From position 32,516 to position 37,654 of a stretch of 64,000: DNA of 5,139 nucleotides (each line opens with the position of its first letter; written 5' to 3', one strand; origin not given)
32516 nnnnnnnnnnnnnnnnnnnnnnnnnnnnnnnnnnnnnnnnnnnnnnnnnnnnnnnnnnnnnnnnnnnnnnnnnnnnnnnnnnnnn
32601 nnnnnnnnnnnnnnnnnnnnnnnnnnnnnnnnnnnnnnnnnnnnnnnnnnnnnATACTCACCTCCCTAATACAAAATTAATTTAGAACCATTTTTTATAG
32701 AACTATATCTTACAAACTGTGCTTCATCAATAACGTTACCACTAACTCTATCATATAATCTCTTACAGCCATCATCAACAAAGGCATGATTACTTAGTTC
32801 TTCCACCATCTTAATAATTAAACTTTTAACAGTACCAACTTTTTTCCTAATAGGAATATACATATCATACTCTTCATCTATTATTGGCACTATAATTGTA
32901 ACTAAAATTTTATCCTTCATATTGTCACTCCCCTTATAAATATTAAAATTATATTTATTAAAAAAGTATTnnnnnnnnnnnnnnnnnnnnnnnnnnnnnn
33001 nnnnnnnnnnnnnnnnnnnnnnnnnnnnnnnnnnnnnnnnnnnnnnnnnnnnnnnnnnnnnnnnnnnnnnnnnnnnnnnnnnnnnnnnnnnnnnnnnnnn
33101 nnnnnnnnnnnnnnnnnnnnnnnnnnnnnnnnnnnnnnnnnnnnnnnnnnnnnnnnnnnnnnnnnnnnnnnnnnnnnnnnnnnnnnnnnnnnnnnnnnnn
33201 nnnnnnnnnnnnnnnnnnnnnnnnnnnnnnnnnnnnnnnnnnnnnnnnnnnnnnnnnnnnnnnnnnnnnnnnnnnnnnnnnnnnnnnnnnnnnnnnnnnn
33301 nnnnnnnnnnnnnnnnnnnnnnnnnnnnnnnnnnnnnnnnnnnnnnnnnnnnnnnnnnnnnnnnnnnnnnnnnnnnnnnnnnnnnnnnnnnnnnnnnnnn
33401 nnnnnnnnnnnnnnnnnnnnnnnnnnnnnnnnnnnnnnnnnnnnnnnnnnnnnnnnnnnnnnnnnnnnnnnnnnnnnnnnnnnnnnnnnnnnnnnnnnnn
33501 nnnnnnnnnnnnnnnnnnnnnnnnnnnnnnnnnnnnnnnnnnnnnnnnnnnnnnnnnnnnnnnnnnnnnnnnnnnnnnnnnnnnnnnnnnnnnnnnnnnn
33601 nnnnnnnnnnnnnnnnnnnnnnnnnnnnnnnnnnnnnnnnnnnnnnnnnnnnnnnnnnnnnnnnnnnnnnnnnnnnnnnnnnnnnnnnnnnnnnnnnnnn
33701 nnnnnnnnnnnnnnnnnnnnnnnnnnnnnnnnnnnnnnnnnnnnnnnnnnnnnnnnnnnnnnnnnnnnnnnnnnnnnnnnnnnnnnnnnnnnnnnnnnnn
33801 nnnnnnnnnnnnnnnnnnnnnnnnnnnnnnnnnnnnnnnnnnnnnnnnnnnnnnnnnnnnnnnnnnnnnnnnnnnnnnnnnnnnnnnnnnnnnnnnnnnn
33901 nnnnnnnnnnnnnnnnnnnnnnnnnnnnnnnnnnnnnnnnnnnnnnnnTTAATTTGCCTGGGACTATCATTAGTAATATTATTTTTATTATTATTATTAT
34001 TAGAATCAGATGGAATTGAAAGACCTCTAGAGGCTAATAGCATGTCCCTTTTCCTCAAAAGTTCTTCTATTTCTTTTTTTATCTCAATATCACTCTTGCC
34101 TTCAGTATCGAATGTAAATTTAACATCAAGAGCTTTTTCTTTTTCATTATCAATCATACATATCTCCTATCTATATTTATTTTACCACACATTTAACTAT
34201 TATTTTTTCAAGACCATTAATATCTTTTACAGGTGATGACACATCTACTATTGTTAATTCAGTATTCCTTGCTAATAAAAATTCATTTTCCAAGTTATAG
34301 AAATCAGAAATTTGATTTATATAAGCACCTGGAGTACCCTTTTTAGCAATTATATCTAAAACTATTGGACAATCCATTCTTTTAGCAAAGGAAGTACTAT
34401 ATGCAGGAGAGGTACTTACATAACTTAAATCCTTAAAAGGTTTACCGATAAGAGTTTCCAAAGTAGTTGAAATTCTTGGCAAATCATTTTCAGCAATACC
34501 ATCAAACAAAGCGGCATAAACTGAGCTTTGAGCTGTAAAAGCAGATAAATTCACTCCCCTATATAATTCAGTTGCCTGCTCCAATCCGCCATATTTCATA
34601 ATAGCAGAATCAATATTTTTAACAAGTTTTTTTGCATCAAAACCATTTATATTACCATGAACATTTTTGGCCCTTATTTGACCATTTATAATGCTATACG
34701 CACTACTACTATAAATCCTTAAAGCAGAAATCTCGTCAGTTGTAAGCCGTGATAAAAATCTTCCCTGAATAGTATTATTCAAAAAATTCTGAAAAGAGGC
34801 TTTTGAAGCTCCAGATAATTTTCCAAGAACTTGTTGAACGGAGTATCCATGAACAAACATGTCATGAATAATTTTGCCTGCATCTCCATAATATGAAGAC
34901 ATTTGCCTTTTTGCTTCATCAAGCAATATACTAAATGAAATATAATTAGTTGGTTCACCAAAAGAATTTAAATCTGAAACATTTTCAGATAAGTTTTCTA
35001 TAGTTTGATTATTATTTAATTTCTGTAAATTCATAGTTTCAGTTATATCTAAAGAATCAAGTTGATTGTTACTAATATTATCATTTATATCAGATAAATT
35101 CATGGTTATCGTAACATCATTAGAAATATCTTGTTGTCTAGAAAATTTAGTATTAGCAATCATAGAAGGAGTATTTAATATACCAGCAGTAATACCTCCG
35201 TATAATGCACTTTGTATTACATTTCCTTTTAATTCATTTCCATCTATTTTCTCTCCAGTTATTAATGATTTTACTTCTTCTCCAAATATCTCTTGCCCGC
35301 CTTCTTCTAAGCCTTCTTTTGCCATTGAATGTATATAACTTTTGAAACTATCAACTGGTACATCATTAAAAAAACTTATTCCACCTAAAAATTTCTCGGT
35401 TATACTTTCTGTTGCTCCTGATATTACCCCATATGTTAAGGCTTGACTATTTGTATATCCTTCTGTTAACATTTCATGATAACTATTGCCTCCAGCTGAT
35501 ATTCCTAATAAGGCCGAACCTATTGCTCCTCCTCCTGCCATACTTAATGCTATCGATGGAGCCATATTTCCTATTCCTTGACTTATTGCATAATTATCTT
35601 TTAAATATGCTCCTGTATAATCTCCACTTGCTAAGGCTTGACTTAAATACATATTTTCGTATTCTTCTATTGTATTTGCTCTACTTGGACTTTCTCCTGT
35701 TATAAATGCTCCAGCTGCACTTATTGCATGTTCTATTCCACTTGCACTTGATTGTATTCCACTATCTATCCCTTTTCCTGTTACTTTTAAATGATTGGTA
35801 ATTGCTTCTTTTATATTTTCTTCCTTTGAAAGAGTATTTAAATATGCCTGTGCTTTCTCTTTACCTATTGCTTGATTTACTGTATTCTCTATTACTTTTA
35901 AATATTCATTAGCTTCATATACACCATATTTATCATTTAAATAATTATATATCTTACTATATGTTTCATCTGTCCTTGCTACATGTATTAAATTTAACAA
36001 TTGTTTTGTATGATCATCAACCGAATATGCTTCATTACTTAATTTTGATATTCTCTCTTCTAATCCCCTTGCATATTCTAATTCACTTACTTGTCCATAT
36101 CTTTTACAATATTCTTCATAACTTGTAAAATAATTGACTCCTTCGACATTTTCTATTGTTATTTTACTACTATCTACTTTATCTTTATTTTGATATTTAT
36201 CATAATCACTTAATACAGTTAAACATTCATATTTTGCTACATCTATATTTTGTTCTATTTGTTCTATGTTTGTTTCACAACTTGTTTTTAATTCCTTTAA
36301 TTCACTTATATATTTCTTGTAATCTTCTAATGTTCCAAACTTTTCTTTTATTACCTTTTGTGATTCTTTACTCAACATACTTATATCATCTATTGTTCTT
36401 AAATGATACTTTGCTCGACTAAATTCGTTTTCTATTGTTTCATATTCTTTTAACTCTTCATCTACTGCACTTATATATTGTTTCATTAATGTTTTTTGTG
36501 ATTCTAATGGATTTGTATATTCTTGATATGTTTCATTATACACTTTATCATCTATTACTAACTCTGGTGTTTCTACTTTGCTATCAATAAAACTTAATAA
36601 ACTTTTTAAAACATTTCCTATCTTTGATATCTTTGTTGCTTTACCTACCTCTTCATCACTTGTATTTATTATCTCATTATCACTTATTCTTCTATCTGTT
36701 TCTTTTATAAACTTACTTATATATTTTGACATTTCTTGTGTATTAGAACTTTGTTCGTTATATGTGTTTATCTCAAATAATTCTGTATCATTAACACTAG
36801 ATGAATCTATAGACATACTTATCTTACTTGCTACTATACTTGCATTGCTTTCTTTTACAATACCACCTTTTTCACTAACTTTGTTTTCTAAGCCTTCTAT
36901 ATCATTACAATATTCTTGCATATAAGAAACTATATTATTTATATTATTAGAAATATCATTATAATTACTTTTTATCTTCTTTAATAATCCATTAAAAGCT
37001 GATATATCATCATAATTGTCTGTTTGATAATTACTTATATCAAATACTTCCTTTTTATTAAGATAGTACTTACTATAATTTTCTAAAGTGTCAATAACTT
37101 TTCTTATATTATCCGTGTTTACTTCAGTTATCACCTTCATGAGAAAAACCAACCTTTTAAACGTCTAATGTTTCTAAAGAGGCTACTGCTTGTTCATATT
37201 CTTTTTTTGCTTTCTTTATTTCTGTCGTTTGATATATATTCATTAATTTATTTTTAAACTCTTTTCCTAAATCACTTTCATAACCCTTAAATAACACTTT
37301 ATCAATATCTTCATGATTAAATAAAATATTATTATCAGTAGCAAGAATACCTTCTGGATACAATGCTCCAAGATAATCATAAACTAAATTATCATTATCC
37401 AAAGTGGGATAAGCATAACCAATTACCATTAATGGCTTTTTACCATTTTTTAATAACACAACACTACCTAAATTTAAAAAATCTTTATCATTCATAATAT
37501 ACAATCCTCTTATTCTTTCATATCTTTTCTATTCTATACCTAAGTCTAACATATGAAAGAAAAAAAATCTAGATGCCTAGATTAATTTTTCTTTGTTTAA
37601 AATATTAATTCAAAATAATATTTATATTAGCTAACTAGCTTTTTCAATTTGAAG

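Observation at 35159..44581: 2108-bp perfect direct repeat creates two LXG genes with identical 664-aa N-termini and unrelated C-termini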

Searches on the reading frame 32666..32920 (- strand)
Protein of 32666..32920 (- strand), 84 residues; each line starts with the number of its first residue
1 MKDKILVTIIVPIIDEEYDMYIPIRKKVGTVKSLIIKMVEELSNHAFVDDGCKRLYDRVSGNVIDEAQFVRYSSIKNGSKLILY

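Call 6: search_protein_families(library=pfam, proteins=[window:32666-32920:-], max_evalue=0.01)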
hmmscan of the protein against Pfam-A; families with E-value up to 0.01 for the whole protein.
window:32666-32920:- (84 aa): 0 families

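Call 23: search_protein_families(library=ncbifam, proteins=[window:32666-32920:-], max_evalue=0.1)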
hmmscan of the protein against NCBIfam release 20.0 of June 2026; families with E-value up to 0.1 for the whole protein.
window:32666-32920:- (84 aa): 0 families

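Call 53: find_encoding_contigs(protein=window:32666-32920:-, flank=10000, max_places=10)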
Protein window:32666-32920:- (84 aa): 23 contigs read that carry it; 7 places shown.
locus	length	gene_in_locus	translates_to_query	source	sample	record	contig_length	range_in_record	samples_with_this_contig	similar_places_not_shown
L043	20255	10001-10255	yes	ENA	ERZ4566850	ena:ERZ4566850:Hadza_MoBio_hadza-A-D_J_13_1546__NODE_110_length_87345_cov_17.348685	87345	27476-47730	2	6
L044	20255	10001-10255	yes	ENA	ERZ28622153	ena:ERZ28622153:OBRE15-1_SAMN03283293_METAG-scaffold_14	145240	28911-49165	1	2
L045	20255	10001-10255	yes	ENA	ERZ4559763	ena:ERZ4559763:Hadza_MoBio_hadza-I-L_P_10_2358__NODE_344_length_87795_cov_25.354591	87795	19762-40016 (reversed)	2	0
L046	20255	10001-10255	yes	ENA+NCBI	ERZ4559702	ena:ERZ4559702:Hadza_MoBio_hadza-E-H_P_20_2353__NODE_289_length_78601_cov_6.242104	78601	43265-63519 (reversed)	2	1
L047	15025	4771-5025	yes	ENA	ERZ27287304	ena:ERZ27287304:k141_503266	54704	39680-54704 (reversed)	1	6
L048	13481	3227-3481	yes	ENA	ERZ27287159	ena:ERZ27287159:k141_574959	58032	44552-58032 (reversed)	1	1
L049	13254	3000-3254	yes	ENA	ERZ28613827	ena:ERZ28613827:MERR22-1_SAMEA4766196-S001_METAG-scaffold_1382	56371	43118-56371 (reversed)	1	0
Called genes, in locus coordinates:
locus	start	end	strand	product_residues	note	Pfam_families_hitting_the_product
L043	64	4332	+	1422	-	-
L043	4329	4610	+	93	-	-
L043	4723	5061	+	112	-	PF13780:DUF4176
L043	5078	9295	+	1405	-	-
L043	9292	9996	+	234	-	-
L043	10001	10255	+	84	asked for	-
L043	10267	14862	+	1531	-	PF01580:FtsK_SpoIIIE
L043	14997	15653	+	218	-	PF06013:WXG100 (faint)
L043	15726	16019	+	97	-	-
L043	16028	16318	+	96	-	-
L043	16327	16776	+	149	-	-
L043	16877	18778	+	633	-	PF01935:DUF87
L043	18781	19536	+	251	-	PF01026:TatD_DNase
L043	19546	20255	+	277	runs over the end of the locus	-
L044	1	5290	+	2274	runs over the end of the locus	-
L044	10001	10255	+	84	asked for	-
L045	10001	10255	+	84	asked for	-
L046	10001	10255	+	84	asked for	-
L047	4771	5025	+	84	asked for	-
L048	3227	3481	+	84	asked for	-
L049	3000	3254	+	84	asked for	-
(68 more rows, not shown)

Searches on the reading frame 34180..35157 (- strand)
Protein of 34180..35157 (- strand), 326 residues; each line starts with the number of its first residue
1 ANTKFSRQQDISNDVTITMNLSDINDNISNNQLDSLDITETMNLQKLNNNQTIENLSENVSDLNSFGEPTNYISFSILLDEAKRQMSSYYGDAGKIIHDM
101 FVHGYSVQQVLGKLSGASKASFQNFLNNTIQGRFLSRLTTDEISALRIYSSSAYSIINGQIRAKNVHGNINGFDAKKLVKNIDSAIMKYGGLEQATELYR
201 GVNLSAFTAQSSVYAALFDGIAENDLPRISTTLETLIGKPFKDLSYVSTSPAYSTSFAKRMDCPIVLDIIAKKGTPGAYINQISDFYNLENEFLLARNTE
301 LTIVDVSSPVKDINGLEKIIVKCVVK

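Call 9: search_protein_families(library=pfam, proteins=[window:34180-35157:-], max_evalue=1)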
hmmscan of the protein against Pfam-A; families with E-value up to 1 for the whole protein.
seq(326 aa): 2 families
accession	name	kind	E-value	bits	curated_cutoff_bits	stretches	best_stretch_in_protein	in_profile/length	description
PF03496.20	ADPrib_exo_Tox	-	5.8e-26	91.5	23.4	1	135-322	13-190/196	ADP-ribosyltransferase exoenzyme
PF16358.11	RcsF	-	0.24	11.8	29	1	228-251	28-51/110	RcsF lipoprotein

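Call 23: search_protein_families(library=ncbifam, proteins=[window:34180-35157:-], max_evalue=0.1)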
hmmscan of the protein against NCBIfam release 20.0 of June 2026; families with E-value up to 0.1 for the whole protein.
window:34180-35157:- (326 aa): 2 families
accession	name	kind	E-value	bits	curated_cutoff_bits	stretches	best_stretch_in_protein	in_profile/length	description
NF040688.1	ADPRT_certhrax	exception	5e-06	25.4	850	1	145-298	326-488/521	ADP-ribosyltransferase certhrax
NF011780.0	PRK15244.1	equivalog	0.011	14.4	1133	1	141-306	393-552/591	SPI-2 type III secretion system effector NAD(+)--protein-arginine ADP-ribosyltransferase SpvB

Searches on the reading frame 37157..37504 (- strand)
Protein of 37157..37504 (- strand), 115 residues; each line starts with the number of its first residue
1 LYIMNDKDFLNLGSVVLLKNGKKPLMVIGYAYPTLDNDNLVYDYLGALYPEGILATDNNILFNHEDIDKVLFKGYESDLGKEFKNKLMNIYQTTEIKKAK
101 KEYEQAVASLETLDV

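Call 6: search_protein_families(library=pfam, proteins=[window:37157-37504:-], max_evalue=0.01)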
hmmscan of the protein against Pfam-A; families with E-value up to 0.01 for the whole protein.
window:37157-37504:- (115 aa): 1 family
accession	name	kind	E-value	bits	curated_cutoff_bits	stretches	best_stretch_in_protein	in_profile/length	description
PF13780.11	DUF4176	-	9.5e-23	80.5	25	1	9-80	1-71/74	Domain of unknown function (DUF4176)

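Call 23: search_protein_families(library=ncbifam, proteins=[window:37157-37504:-], max_evalue=0.1)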
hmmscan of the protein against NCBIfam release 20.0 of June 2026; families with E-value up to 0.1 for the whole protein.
window:37157-37504:- (115 aa): 0 families

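Call 52: find_encoding_contigs(protein=window:37157-37495:-, flank=10000, max_places=10)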
Protein window:37157-37495:- (112 aa): 3 contigs read that carry it; 1 place shown.
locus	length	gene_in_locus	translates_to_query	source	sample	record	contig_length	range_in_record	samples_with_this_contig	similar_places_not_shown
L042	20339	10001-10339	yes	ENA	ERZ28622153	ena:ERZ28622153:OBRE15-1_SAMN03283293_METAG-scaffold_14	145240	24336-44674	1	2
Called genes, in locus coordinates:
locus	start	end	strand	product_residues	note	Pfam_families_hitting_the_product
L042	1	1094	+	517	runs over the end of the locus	PF00133:tRNA-synt_1, PF01406:tRNA-synt_1e (faint), PF01921:tRNA-synt_1f (faint), PF09334:tRNA-synt_1g, PF00133:tRNA-synt_1, PF08264:Anticodon_1 (faint), PF19303:Anticodon_3 (weak)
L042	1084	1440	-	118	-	-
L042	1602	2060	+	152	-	-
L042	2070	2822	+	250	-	PF00069:Pkinase, PF01636:APH (faint), PF07714:PK_Tyr_Ser-Thr, PF03109:ABC1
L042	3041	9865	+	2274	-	-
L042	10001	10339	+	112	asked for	PF13780:DUF4176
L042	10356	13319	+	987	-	-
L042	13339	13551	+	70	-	-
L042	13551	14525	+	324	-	PF03747:ADP_ribosyl_GH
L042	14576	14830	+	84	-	-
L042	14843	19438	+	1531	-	PF01580:FtsK_SpoIIIE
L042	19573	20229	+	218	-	PF06013:WXG100 (faint)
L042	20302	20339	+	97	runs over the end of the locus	-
